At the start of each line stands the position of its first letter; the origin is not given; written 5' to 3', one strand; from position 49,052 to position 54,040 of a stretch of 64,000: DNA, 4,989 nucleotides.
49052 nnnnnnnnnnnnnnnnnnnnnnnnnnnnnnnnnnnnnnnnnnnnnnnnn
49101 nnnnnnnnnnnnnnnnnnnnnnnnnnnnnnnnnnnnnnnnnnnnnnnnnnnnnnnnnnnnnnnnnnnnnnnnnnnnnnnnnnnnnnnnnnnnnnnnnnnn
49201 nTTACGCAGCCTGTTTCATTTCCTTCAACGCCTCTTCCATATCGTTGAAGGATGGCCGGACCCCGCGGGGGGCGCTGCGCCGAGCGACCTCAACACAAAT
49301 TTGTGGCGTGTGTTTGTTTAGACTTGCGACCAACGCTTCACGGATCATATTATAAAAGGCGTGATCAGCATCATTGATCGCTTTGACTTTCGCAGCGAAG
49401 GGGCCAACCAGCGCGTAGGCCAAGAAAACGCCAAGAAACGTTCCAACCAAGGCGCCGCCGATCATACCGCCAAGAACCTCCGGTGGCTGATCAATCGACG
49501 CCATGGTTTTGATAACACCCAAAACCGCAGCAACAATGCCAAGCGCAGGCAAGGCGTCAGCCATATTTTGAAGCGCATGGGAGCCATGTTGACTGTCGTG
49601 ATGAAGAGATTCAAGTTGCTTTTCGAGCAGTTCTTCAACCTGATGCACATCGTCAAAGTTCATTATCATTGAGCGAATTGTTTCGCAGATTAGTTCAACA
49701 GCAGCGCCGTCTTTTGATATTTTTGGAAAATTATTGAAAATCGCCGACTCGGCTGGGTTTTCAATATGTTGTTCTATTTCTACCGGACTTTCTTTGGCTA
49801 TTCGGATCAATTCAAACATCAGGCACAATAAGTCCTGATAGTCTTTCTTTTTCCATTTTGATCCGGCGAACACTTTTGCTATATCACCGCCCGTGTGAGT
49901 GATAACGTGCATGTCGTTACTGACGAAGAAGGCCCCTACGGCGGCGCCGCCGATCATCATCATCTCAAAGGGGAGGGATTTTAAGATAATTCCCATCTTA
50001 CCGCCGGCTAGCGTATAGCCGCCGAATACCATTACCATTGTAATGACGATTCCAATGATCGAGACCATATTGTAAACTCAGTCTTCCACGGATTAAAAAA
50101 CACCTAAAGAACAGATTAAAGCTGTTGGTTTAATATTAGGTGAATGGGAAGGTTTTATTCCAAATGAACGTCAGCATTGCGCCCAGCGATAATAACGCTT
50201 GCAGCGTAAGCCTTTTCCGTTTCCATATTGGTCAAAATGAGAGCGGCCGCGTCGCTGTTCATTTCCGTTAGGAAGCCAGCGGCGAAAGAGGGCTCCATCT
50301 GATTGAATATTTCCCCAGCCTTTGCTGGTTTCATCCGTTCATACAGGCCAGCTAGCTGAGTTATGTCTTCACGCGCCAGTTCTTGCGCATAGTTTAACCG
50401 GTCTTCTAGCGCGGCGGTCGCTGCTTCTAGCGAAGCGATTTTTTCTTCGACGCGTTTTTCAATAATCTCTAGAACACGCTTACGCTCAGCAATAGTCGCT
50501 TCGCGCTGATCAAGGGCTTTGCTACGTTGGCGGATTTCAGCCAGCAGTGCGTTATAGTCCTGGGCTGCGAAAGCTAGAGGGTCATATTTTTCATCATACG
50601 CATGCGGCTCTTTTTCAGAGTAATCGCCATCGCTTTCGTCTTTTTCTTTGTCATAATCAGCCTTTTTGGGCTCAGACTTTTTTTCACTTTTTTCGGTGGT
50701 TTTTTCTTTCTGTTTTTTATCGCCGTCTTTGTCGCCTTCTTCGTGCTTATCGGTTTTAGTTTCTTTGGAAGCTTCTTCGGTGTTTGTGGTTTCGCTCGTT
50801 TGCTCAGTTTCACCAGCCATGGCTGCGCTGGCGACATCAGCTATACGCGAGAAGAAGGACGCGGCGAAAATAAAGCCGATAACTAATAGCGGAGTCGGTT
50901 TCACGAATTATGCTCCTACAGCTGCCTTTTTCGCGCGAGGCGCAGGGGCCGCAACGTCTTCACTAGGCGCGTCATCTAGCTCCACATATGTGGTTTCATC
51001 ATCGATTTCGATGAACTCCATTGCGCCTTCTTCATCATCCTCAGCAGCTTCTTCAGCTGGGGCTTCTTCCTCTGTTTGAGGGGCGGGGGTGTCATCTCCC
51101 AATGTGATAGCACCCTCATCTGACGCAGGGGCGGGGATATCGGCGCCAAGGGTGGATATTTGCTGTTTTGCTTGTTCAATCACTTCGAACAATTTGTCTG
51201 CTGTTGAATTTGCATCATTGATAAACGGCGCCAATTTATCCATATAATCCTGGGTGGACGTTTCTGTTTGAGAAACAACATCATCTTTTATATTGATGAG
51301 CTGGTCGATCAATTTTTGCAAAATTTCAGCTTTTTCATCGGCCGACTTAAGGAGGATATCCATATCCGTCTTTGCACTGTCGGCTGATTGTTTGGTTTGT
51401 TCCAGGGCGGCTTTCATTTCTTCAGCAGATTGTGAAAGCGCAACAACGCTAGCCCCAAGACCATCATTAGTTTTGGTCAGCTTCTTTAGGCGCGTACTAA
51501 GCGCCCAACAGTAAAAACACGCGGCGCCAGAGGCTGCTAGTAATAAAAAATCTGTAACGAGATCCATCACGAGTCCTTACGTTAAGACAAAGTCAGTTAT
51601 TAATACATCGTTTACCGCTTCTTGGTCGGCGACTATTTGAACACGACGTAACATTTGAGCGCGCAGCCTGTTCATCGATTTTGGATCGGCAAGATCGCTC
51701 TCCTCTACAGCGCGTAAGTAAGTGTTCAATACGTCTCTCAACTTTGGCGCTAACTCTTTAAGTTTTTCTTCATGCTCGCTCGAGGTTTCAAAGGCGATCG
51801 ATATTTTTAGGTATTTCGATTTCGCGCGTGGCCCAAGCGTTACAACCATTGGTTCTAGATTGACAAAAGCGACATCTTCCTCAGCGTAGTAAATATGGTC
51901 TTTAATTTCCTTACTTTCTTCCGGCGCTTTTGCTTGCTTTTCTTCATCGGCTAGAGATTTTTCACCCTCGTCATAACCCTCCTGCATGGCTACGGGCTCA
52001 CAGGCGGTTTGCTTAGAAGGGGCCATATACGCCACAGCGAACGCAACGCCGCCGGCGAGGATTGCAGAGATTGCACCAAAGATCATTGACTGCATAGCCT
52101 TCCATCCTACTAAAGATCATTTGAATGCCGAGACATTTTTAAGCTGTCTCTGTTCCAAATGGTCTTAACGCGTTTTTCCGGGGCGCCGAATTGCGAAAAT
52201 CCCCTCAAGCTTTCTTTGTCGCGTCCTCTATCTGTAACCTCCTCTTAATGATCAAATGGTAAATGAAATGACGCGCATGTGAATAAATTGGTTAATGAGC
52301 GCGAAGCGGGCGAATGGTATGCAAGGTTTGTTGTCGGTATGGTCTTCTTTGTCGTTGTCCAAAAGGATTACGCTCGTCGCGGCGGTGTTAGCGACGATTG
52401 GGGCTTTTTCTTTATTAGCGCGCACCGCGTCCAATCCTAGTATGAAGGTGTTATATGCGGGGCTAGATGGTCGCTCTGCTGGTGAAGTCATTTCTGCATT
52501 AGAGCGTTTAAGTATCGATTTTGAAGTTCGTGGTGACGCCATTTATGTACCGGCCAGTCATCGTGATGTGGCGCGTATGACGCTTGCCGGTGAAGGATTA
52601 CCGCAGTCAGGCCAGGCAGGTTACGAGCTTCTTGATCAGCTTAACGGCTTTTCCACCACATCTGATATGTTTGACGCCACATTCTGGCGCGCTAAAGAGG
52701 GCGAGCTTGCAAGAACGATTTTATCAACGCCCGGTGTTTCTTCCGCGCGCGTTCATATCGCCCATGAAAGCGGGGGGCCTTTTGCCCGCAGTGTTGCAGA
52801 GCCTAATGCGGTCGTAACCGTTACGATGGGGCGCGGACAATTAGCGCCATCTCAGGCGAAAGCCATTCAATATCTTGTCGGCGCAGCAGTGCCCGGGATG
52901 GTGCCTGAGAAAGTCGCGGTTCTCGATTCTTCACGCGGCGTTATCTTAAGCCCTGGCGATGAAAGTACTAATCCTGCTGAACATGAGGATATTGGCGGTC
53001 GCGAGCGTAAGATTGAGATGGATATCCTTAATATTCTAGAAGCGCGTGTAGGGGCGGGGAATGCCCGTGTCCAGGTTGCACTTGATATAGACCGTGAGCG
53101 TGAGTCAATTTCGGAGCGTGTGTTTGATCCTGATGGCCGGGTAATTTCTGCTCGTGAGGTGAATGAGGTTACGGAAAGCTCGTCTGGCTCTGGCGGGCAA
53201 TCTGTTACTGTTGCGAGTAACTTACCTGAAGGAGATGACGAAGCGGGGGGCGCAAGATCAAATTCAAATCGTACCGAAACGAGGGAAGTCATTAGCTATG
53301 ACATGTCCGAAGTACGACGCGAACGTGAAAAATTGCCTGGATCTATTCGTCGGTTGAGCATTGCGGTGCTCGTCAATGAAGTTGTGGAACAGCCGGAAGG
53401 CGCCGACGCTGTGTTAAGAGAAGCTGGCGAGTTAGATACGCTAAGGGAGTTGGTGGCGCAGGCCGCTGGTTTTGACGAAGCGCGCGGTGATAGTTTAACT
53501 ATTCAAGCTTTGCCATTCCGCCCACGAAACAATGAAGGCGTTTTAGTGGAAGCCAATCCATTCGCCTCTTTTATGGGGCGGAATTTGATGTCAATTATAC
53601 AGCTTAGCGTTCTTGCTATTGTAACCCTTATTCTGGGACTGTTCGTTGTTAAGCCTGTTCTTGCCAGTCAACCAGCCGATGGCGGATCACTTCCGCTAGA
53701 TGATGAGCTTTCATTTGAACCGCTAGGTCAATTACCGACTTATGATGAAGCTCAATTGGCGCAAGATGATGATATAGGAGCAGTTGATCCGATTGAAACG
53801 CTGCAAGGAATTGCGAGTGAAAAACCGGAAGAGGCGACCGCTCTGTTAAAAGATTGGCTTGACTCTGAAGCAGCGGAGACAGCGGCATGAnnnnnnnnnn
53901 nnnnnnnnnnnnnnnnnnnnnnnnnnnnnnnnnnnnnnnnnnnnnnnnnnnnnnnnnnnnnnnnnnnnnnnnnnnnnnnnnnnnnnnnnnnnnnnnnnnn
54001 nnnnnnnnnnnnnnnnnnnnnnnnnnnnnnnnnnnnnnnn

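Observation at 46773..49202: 809-aa periplasmic AMIN-like/TPR-like protein embedded by overlapping codons between motA and flgF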

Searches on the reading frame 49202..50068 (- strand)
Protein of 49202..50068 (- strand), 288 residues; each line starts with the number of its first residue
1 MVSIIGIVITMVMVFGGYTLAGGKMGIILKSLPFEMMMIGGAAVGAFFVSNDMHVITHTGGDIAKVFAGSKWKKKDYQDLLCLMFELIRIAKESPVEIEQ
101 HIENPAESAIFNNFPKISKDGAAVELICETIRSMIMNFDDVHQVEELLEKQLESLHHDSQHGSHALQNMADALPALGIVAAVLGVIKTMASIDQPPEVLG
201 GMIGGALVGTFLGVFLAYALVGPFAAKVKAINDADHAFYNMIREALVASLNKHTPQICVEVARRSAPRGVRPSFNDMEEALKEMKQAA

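Call 3: search_protein_families(library=pfam, proteins=[window:49202-50068:-], max_evalue=0.01)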
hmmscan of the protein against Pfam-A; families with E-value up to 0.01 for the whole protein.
window:49202-50068:- (288 aa): 2 families
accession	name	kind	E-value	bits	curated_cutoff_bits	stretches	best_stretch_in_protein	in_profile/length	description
PF20560.3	MotA_N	-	3.8e-35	120.4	27.3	1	4-93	1-89/91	Motility protein A N-terminal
PF01618.21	MotA_ExbB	-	2.8e-14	53.4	22.9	1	136-233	19-119/127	MotA/TolQ/ExbB proton channel family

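Call 4: search_protein_families(library=ncbifam, proteins=[window:49202-50068:-], max_evalue=0.01)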
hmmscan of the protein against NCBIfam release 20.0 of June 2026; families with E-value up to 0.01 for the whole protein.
window:49202-50068:- (288 aa): 7 families
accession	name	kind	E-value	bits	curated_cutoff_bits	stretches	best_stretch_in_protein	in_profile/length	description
TIGR03818.1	MotA1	equivalog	6.2e-109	363.5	303.8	1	1-282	1-281/282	flagellar motor stator protein MotA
NF005997.1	PRK08124.1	equivalog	9.3e-21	73.9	340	2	133-257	114-237/259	flagellar motor stator protein MotA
NF006583.0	PRK09109.1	equivalog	3.9e-19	68.7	237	1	2-257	4-236/246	flagellar motor protein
NF006284.1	PRK08456.1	equivalog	7.4e-17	61.4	380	1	87-245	63-224/252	flagellar motor stator protein MotA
NF006527.0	PRK08990.1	equivalog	4e-13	49.2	341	1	36-260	18-236/254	flagellar motor protein PomA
NF005383.1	PRK06926.1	equivalog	3.6e-08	32.8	394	1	4-247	9-231/271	flagellar motor protein MotP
NF005237.0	PRK06743.1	equivalog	4.3e-07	29.5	373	1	34-233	34-233/277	flagellar motor protein MotP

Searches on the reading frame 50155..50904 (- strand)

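Call 3: search_protein_families(library=pfam, proteins=[window:50155-50904:-], max_evalue=0.01)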
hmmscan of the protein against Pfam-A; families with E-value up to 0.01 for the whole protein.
window:50155-50904:- (249 aa): 1 family
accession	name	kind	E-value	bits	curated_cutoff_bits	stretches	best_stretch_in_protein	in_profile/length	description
PF03448.22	MgtE_N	-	1e-06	29.6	25.9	1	176-232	10-66/102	MgtE intracellular N domain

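Call 4: search_protein_families(library=ncbifam, proteins=[window:50155-50904:-], max_evalue=0.01)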
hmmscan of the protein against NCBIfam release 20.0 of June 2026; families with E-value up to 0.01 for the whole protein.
window:50155-50904:- (249 aa): 3 families
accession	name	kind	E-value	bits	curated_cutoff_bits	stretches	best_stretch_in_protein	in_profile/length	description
NF047368.1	collar_FlbB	equivalog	2.2e-07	30.9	110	1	110-220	55-164/193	periplasmic-type flagellar collar protein FlbB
NF041923.1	QatA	equivalog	0.002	16.9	600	1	12-171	405-550/628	Qat anti-phage system ATPase QatA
TIGR03319.1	RNase_Y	equivalog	0.0038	15.8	454.35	1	31-179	15-163/514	ribonuclease Y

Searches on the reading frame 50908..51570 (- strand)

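Call 3: search_protein_families(library=pfam, proteins=[window:50908-51570:-], max_evalue=0.01)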
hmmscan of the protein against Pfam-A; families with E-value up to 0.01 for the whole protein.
window:50908-51570:- (220 aa): 4 families
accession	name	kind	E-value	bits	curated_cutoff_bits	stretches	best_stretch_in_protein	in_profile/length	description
PF20072.4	DUF6468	-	2.3e-05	24.9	26.9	1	33-90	3-60/76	Domain of unknown function (DUF6468)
PF04740.18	LXG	-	0.0046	17.3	26.5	0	46-145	74-179/202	LXG domain of WXG superfamily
PF06103.16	DUF948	-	0.006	17.2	37.2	0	13-94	6-80/89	Bacterial protein of unknown function (DUF948)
PF05622.17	HOOK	-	0.0069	15.6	35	1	29-145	308-426/514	HOOK protein coiled-coil region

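Call 4: search_protein_families(library=ncbifam, proteins=[window:50908-51570:-], max_evalue=0.01)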
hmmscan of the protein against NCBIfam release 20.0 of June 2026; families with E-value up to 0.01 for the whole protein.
window:50908-51570:- (220 aa): 7 families
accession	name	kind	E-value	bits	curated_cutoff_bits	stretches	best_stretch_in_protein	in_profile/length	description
NF041667.1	GvpU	equivalog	2.3e-05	24.7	70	1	85-139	15-69/117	gas vesicle accessory protein GvpU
TIGR03495.1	phage_LysB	equivalog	0.0015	18.9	92.75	0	9-93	6-89/135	Rz-like lysis system protein LysB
TIGR04527.1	mycoplas_twoTM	subfamily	0.0022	17.7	125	1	33-137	58-176/248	MG_279/MG_280 family protein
TIGR02169.1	SMC_prok_A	equivalog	0.0024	15.6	729.4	1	25-141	357-475/1165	chromosome segregation protein SMC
TIGR02168.1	SMC_prok_B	equivalog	0.0035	15.1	567.35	1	27-142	869-987/1181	chromosome segregation protein SMC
NF047388.1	SA1320_fam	subfamily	0.0065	15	230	1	34-145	474-565/644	SA1320 family protein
NF043058.1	T4SS_LegC2C7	subfamily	0.0099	14.9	350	0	42-139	201-294/348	LegC2/C7 family Dot/Icm T4SS effector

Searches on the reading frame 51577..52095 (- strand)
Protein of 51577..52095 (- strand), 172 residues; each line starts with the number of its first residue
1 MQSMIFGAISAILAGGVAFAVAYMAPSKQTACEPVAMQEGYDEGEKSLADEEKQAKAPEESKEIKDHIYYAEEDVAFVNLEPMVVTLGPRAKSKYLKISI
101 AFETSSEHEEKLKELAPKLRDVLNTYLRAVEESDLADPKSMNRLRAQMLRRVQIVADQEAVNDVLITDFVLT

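Call 3: search_protein_families(library=pfam, proteins=[window:51577-52095:-], max_evalue=0.01)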
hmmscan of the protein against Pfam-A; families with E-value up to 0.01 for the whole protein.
window:51577-52095:- (172 aa): 1 family
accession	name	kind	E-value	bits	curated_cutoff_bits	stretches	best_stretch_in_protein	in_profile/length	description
PF03748.19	FliL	-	5.1e-19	69.2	24.6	1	77-170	1-101/103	Flagellar basal body-associated protein FliL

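Call 4: search_protein_families(library=ncbifam, proteins=[window:51577-52095:-], max_evalue=0.01)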
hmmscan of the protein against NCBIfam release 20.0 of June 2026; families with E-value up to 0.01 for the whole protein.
window:51577-52095:- (172 aa): 4 families
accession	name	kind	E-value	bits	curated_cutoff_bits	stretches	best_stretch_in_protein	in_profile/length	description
NF009420.1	PRK12785.1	equivalog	7.1e-17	61.7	197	1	59-171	45-160/161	flagellar basal body-associated protein FliL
NF005435.1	PRK07021.1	equivalog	5.1e-09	36.2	131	1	59-171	39-156/157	flagellar basal body-associated protein FliL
NF004285.1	PRK05696.1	equivalog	8.6e-09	35.4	179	1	39-171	53-170/171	flagellar basal body-associated protein FliL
NF006283.1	PRK08455.1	equivalog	1.2e-08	34.8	187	1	46-171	56-181/182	flagellar basal body-associated protein FliL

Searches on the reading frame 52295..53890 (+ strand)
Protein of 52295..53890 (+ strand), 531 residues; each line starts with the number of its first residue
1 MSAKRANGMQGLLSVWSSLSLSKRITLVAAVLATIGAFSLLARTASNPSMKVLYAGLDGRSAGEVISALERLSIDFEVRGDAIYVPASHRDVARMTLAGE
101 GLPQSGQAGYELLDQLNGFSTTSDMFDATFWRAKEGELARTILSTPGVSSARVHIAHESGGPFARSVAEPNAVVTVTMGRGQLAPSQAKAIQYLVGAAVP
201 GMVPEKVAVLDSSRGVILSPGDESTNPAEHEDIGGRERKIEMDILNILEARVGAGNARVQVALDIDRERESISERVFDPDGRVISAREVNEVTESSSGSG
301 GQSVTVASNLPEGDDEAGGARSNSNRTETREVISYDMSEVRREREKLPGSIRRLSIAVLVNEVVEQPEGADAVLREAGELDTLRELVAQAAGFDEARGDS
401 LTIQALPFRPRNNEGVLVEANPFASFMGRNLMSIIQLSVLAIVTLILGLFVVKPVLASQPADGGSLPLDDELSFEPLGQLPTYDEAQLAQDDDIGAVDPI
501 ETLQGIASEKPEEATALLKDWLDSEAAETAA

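Call 14: search_protein_families(library=pfam, proteins=[window:52295-53890:+], max_evalue=0.001)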
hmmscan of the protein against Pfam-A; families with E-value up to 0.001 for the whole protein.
window:52295-53890:+ (531 aa): 2 families
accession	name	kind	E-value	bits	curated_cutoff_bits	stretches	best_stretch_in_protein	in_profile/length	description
PF01514.23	YscJ_FliF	-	7.2e-46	156.7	24.4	1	46-215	2-175/179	Secretory protein of YscJ/FliF family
PF08345.17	YscJ_FliF_C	-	6.5e-33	114.7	23.8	1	248-408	1-147/147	Flagellar M-ring protein C-terminal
